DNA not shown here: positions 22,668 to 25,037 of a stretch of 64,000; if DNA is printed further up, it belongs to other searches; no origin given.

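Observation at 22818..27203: MurJ fused in frame to an uncharacterised module of about 900 aa (exported domain plus about 12 TM segments)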

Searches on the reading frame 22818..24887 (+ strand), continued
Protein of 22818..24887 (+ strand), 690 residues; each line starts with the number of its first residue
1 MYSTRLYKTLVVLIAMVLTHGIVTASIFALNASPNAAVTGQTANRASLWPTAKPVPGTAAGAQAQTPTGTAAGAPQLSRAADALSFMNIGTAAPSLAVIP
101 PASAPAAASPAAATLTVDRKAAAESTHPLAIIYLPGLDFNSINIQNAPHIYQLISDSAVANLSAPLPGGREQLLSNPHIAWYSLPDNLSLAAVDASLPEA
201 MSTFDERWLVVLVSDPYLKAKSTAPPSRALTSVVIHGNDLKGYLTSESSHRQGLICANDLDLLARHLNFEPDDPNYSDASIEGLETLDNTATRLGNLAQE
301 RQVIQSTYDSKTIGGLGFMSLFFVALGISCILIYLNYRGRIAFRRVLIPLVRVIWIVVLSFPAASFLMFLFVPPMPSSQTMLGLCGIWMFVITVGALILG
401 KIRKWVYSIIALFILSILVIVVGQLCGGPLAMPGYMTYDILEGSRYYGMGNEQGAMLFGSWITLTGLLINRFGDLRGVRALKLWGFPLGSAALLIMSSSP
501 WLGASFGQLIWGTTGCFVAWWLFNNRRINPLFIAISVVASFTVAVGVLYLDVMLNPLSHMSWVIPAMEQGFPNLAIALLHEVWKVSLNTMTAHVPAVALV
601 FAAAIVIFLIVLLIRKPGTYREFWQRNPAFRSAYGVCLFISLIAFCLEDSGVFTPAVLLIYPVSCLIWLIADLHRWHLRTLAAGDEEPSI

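Call 46: fold_search(model_id=the predicted structure, library=pdb)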
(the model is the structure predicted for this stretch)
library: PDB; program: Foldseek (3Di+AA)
matches with E <= 10: 271; with E <= 0.001: 0
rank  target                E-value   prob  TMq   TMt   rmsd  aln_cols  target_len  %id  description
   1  7rdr_A                7.2e-02  0.28  0.11  0.14  26.0       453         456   14  Circular tandem repeat protein with novel repeat topology and enhanced subunit contact surfaces (released 2021-09-01)
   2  8fmv_C                2.4e-01  0.21  0.12  0.14  27.3       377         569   13  Heterodimeric ABC transporter BmrCD in the inward-facing conformation bound to substrate and ATP: BmrCD_IF-2HT/ATP (released 2023-11-15)
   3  7x1w_B                2.7e-01  0.15  0.11  0.12  26.7       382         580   15  Cryo-EM structure of human ABCD1 E630Q in the presence of ATP in inward-facing state (released 2023-03-22)
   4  8qah_B                3.3e-01  0.20  0.12  0.16  23.2       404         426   11  X-ray crystal structure of a de novo designed single-chain parallel coiled-coil alpha-helical barrel with 8 inner heli (released 2024-07-03)
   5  7m33_C                3.4e-01  0.14  0.10  0.12  27.3       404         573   12  The structure of Bacillus subtilis BmrCD in the inward-facing conformation bound to Hoechst-33342 and ATP (released 2022-01-05)
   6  7x0z_B                3.4e-01  0.08  0.08  0.09  27.3       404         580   13  Cryo-EM structure of human ABCD1 E630Q in the presence of ATP and Magnesium in outward-facing state (released 2023-03-22)
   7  4lr7_B                3.6e-01  0.38  0.09  0.15  11.2       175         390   10  Phosphopentomutase S154A variant (released 2013-07-31)
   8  7x0t_A                3.6e-01  0.06  0.07  0.07  28.6       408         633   14  Cryo-EM structure of human ABCD1 E630Q in the presence of C26:0-CoA and ATP (released 2023-03-22)
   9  8qai_A                3.9e-01  0.16  0.11  0.18  22.8       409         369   10  X-ray crystal structure of a de novo designed single-chain parallel coiled-coil alpha-helical barrel with 7 inner heli (released 2024-07-03)
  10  4lrc_A                5.1e-01  0.23  0.09  0.15  12.4       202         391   10  Phosphopentomutase V158L variant (released 2013-07-31)
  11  8ug8_A                5.1e-01  0.08  0.10  0.15  22.2       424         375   13  Mus musculus Otopetrin 2 (mOTOP2) in pH 7.0, intermediate state (released 2024-08-21)
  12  4lr7_A                5.5e-01  0.23  0.09  0.15  12.2       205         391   10  Phosphopentomutase S154A variant (released 2013-07-31)
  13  3un5_A                6.0e-01  0.35  0.09  0.15  11.0       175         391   10  Bacillus cereus phosphopentomutase T85E variant (released 2012-02-29)
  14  4lrd                  6.3e-01  0.33  0.09  0.15  10.7       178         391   10  Phosphopentomutase 4H11 variant (released 2013-07-31)
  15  3un2_A                6.3e-01  0.28  0.09  0.15  11.2       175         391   10  Phosphopentomutase T85Q variant enzyme (released 2012-02-29)
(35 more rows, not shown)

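Call 47: list_cluster_members(proteins=[P0034, P0036, P0038, P0041, P0047, P0061, P0057, P0073, P0013, P0011])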
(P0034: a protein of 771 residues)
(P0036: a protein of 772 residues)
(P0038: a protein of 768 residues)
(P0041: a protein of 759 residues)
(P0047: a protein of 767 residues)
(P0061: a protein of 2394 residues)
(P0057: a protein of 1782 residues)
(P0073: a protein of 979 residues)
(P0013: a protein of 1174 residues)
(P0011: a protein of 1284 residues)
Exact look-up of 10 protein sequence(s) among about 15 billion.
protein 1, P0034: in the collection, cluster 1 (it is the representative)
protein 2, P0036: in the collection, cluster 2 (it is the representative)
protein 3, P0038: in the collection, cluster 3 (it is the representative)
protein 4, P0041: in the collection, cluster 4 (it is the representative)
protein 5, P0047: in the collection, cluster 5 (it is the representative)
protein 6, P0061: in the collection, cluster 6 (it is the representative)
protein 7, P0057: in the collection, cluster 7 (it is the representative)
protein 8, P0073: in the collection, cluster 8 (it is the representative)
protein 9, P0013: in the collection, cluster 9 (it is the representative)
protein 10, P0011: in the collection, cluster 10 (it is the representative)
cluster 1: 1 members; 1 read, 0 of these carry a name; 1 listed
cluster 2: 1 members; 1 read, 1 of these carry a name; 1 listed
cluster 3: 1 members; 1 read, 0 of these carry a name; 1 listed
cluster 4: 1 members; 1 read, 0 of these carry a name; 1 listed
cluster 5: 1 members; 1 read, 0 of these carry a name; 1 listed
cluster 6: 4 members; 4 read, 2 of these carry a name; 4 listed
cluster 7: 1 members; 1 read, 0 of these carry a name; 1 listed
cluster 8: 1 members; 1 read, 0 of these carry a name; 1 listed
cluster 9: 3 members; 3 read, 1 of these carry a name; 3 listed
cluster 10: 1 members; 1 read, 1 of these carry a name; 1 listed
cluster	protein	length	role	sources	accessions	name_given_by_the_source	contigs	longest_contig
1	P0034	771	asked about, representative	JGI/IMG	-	-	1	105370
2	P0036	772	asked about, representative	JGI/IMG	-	hypothetical protein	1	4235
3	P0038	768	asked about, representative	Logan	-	-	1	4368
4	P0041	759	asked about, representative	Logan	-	-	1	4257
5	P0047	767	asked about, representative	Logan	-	-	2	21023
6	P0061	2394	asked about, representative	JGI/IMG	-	putative peptidoglycan lipid II flippase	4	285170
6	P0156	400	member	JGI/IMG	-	hypothetical protein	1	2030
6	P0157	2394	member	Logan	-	-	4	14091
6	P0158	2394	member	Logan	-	-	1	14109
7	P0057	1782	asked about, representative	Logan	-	-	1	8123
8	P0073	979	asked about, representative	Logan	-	-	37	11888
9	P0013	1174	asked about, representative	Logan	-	-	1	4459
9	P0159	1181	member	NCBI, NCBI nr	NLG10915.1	MAG: murein biosynthesis integral membrane protein MurJ [Coriobacteriaceae bacterium] | murein biosynthesis integral membrane protein MurJ [Coriobacteriaceae bacterium]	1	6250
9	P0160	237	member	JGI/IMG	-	-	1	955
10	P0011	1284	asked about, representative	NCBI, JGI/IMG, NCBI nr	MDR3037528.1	MAG: murein biosynthesis integral membrane protein MurJ [Coriobacteriales bacterium] | putative peptidoglycan lipid II flippase | murein biosynthesis integral membrane protein MurJ [Coriobacteriales bacterium]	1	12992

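Call 48: find_related_loci(query=A1, collection=genome_contigs, flank=7000)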
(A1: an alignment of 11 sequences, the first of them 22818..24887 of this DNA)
Query A1 (690 aa) in genome_contigs; peptide patterns used: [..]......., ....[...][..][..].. (x = any residue, [..] = any of these).
160 stretches matched a pattern; 77 encode a relative of the query (tblastn E <= 1e-3); 77 distinct loci.
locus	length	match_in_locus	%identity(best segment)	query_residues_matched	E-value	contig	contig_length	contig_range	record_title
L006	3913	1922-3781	47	81-690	0e+0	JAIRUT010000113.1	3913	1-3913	MAG: Coriobacteriales bacterium isolate Ehx436_bin10 k119_1535950, whole genome shotgun sequence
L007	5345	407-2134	47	110-690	2e-173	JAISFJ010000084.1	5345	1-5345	MAG: Coriobacteriales bacterium isolate Gx485_bin30 k119_1255091, whole genome shotgun sequence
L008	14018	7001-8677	46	124-684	1e-159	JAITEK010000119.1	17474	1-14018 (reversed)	MAG: Coriobacteriales bacterium isolate Nm470_bin52 k119_4355400, whole genome shotgun sequence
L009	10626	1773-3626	44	109-686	7e-157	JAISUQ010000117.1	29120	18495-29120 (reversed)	MAG: Coriobacteriales bacterium isolate Md513_bin86 k119_1536381, whole genome shotgun sequence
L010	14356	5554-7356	42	99-690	7e-151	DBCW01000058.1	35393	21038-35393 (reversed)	MAG TPA_asm: Eggerthellales bacterium UBA948 UBA948_contig_9875, whole genome shotgun sequence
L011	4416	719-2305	47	161-687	5e-151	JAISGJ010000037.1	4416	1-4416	MAG: Coriobacteriales bacterium isolate Gx485_bin93 k119_1361975, whole genome shotgun sequence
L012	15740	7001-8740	44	116-688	1e-146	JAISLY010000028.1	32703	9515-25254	MAG: Coriobacteriales bacterium isolate Im510_bin134 k119_2957233, whole genome shotgun sequence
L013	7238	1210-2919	43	129-687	7e-146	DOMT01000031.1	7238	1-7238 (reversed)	MAG TPA_asm: Coriobacteriia bacterium isolate UBA8131 contig_287166, whole genome shotgun sequence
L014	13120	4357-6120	40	119-688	1e-126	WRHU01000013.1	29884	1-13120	MAG: Coriobacteriia bacterium isolate Nt197P3bin131 Ga0082212_10002015, whole genome shotgun sequence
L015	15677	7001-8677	44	123-682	2e-138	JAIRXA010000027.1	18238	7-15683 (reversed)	MAG: Coriobacteriales bacterium isolate Gsp477_bin137 k119_5234121, whole genome shotgun sequence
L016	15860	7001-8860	44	63-686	3e-160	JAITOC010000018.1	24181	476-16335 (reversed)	MAG: Coriobacteriales bacterium isolate Po218_bin41 k119_2227000, whole genome shotgun sequence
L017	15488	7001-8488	28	176-670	7e-40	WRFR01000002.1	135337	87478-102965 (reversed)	MAG: Coriobacteriia bacterium isolate Lab288P4bin85 Ga0123354_10000018, whole genome shotgun sequence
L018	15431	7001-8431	27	200-670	3e-38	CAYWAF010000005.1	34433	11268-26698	MAG TPA_asm: uncultured Eubacteriales bacterium isolate SRP338002_co1_216 genome assembly, contig: NODE_1145_length_3443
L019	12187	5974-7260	30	244-670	1e-34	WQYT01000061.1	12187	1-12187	MAG: Coriobacteriia bacterium isolate Emb289P4bin29 Ga0123357_10009673, whole genome shotgun sequence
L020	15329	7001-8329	26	230-675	7e-31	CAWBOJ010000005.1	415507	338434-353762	MAG: uncultured Actinomycetota bacterium isolate MFD04716.bin.2.67 genome assembly, contig: contig_81515, whole genome s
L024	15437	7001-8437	25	189-670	6e-27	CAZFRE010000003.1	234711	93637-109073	MAG TPA_asm: uncultured Eubacteriales bacterium isolate binchicken_co269_259 genome assembly, contig: NODE_43_length_234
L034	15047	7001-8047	24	186-528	2e-17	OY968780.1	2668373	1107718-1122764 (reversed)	MAG: uncultured Coriobacteriia bacterium isolate MFD05942.bin.c.2 genome assembly, chromosome: 1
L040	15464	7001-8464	23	184-689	2e-14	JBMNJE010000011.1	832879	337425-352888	MAG: Caldicoprobacterales bacterium isolate SBF912LR0HQ0068 contig_36448, whole genome shotgun sequence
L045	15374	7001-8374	23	176-656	2e-11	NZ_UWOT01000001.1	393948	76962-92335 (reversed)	Romboutsia sp. Marseille-P6047, whole genome shotgun sequence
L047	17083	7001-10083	23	186-661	6e-11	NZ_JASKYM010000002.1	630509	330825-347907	Romboutsia sedimentorum strain RC002 contig00002, whole genome shotgun sequence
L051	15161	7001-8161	25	244-651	2e-9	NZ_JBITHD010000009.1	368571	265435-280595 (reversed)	Nonomuraea sp. NPDC050536 NPDC050536_58_H1.ctg-0009, whole genome shotgun sequence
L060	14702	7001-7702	24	244-482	8e-7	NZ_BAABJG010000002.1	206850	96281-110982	Paenibacillus vulneris strain JCM 18268 sequence02, whole genome shotgun sequence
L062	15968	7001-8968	25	109-652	2e-6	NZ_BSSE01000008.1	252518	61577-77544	Microtetraspora sp. NBRC 16547 sequence008, whole genome shotgun sequence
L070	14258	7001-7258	29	383-468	1e-4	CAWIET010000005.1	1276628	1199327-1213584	MAG: uncultured Armatimonadetes bacterium isolate MFD04580.bin.1.40 genome assembly, contig: contig_72, whole genome sho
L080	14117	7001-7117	38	414-452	6e-4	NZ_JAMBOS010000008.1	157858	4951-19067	Halalkalibacter oceani strain P106 NODE_8_, whole genome shotgun sequence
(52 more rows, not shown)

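Call 53: search_protein_families(library=pfam, proteins=[L045:6257-8446:+, L051:6188-8287:+, L060:5933-8533:+, L080:5630-7780:+, L062:6872-9109:+, L024:5903-8488:+, L034:5747-8512:+, L047:6287-8461:+, L040:6152-8467:+, L070:5555-7843:+], max_evalue=0.1)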
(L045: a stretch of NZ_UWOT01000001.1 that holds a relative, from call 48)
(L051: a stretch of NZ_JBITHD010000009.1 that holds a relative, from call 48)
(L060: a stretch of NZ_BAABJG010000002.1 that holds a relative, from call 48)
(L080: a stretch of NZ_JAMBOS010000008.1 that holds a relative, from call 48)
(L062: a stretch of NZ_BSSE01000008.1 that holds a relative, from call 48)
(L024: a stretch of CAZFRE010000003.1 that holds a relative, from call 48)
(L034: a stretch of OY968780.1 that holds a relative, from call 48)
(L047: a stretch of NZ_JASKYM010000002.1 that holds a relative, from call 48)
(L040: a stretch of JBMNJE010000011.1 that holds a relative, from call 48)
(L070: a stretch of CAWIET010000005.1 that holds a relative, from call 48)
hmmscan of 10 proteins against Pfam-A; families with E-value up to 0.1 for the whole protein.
L045:6257-8446:+ (730 aa): 0 families

L051:6188-8287:+ (700 aa): 1 family
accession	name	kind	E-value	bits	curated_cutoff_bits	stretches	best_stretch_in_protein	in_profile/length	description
PF07349.16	DUF1478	-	0.025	14.9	25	0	629-684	84-139/161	Protein of unknown function (DUF1478)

L060:5933-8533:+ (867 aa): 1 family
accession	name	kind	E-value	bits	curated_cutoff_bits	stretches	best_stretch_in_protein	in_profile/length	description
PF16347.10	SGSH_C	-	0.064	13.9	29.3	0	360-394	30-64/154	N-sulphoglucosamine sulphohydrolase, C-terminal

L080:5630-7780:+ (717 aa): 0 families

L062:6872-9109:+ (746 aa): 3 families
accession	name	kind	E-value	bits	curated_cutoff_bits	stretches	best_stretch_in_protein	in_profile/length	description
PF10958.13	DUF2759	-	0.044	14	22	0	631-656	12-37/51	Protein of unknown function (DUF2759)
PF02116.20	STE2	-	0.05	13.3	27.2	0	424-517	122-209/280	Fungal pheromone mating factor STE2 GPCR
PF24551.1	SH3_Rv0428c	-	0.098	13.2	27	0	337-366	15-42/55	Probable histone acetyltransferase Rv0428c SH3 domain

L024:5903-8488:+ (862 aa): 0 families

L034:5747-8512:+ (922 aa): 0 families

L047:6287-8461:+ (725 aa): 1 family
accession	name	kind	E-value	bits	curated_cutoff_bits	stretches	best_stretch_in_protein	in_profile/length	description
PF14659.12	Phage_int_SAM_3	-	0.0084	16.7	22.6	1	229-267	2-39/58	Phage integrase, N-terminal SAM-like domain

L040:6152-8467:+ (772 aa): 0 families

L070:5555-7843:+ (763 aa): 0 families

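Call 54: search_protein_families(library=ncbifam, proteins=[L045:6257-8446:+, L051:6188-8287:+, L060:5933-8533:+, L080:5630-7780:+, L062:6872-9109:+, L024:5903-8488:+, L034:5747-8512:+, L047:6287-8461:+, L040:6152-8467:+, L070:5555-7843:+], max_evalue=0.1)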
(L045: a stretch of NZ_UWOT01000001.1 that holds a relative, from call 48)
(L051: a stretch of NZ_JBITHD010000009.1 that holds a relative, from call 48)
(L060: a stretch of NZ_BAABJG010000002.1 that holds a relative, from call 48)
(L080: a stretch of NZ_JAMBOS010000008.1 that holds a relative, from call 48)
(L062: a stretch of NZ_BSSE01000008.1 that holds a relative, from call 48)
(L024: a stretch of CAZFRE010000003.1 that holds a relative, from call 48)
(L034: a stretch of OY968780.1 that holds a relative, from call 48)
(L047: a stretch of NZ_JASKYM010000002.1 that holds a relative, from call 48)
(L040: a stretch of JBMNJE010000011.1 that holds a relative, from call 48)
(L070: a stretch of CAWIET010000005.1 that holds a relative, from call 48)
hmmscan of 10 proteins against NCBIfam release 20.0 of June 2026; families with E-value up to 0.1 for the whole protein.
L045:6257-8446:+ (730 aa): 0 families

L051:6188-8287:+ (700 aa): 0 families

L060:5933-8533:+ (867 aa): 0 families

L080:5630-7780:+ (717 aa): 0 families

L062:6872-9109:+ (746 aa): 0 families

L024:5903-8488:+ (862 aa): 0 families

L034:5747-8512:+ (922 aa): 0 families

L047:6287-8461:+ (725 aa): 0 families

L040:6152-8467:+ (772 aa): 1 family
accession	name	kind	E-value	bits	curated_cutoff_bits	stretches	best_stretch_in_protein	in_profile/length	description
TIGR00306.2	apgM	subfamily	0.02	13.9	320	0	79-105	24-50/403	2,3-bisphosphoglycerate-independent phosphoglycerate mutase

L070:5555-7843:+ (763 aa): 1 family
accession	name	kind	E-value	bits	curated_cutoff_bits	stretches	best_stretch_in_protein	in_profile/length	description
NF002597.0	PRK02251.2-3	equivalog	0.039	14.2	120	0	430-458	62-90/93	putative septation inhibitor protein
